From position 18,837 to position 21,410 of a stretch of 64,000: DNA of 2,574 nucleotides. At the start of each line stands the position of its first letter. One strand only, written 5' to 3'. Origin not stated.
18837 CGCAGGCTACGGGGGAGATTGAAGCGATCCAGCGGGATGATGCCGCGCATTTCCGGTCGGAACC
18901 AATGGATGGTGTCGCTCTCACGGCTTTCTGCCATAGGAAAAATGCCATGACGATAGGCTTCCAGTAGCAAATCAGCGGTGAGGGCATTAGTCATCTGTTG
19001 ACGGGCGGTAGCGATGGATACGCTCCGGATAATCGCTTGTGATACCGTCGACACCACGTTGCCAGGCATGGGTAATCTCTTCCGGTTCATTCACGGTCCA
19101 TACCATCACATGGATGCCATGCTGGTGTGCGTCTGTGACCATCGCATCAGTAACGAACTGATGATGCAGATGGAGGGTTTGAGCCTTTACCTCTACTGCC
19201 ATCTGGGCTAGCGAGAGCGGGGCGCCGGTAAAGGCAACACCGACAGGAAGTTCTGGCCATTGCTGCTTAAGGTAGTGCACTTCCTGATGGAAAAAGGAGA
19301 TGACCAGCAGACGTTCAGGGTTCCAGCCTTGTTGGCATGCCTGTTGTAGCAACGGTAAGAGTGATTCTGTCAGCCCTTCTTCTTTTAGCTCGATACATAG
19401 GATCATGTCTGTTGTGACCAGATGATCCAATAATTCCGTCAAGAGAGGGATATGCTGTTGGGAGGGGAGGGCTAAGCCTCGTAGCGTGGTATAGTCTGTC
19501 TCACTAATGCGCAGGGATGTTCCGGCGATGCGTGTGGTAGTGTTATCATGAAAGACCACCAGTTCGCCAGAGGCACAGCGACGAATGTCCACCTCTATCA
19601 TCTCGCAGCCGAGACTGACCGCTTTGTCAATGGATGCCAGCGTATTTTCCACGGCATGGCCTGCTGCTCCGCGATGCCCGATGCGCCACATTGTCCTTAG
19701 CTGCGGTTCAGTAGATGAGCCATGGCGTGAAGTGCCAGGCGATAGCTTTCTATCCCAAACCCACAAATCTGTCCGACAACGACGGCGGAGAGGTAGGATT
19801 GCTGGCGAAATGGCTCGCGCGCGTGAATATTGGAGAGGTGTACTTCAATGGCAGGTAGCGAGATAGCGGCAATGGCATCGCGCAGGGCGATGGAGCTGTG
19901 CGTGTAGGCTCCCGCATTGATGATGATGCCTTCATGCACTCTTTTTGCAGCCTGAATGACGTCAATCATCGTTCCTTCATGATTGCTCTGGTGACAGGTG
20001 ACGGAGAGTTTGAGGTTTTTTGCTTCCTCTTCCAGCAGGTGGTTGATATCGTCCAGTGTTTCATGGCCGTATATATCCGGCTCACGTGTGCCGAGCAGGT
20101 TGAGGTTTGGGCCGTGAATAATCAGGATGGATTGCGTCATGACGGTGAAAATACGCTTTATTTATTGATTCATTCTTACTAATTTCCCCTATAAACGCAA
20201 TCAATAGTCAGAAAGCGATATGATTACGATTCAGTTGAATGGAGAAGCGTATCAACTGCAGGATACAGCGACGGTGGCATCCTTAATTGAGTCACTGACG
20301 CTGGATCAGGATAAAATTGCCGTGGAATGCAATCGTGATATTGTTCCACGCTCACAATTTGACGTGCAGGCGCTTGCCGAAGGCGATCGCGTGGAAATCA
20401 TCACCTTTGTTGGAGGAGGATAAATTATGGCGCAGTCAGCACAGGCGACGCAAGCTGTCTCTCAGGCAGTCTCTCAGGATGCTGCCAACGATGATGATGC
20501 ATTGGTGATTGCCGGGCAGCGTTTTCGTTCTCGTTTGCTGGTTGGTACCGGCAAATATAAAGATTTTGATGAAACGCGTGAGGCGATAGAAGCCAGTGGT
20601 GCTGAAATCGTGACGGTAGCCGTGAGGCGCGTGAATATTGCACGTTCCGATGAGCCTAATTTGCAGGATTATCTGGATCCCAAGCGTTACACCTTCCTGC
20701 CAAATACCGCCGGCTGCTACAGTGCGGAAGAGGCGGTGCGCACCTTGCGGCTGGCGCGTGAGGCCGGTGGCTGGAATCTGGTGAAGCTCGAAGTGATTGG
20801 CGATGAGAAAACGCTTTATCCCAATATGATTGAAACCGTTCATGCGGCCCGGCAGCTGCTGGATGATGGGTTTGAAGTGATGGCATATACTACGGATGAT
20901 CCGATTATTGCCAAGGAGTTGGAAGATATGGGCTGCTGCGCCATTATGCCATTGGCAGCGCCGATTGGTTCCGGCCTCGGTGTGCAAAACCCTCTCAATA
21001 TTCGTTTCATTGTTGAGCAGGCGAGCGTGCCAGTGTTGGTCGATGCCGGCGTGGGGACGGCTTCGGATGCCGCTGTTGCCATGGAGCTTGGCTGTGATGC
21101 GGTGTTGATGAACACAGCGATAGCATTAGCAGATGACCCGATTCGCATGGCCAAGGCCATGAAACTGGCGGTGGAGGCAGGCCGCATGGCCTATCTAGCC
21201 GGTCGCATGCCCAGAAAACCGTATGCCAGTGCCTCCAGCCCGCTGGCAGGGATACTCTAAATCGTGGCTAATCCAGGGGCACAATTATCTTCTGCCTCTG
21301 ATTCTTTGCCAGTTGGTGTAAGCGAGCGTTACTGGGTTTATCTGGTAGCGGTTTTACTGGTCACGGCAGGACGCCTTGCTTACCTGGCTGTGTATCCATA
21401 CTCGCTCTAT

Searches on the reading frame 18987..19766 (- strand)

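Call 69: search_protein_families(library=pfam, proteins=[window:18987-19766:-], max_evalue=0.01)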
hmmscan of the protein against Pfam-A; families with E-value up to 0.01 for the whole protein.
window:18987-19766:- (259 aa): 3 families
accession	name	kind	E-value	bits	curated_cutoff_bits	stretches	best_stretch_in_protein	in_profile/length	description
PF03009.23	GDPD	-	2.9e-35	123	23.6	1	31-248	1-243/244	Glycerophosphoryl diester phosphodiesterase family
PF13653.12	GDPD_2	-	1.1e-07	32.5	27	1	219-248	1-30/30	Glycerophosphoryl diester phosphodiesterase family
PF20028.4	VMAP-C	-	0.0039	17.6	27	1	197-255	145-204/226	vWA-MoxR associated protein C-terminal domain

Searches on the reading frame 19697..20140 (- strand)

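Call 69: search_protein_families(library=pfam, proteins=[window:19697-20140:-], max_evalue=0.01)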
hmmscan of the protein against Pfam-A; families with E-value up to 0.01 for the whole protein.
window:19697-20140:- (147 aa): 1 family
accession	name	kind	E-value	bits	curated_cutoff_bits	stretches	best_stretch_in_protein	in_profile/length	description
PF01220.24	DHquinase_II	-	3.5e-61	205.4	23.3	1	5-140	2-137/138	Dehydroquinase class II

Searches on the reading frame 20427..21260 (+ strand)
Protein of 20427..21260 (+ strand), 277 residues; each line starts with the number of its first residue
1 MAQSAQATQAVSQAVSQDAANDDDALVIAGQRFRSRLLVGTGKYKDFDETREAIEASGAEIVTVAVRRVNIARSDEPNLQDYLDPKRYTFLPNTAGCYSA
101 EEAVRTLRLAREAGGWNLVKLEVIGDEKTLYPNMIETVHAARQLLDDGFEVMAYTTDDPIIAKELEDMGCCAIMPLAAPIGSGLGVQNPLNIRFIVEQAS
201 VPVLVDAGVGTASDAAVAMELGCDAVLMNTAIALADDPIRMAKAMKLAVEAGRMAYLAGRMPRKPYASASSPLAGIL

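Call 69: search_protein_families(library=pfam, proteins=[window:20427-21260:+], max_evalue=0.01)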
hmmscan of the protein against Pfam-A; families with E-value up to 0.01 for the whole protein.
window:20427-21260:+ (277 aa): 2 families
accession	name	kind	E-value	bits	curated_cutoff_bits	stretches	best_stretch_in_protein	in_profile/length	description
PF05690.20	ThiG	-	1.1e-114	382.4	23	1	28-272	2-247/247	Thiazole biosynthesis protein ThiG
PF00977.27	His_biosynth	-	0.00026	20.9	23.6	1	192-233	65-106/228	Histidine biosynthesis protein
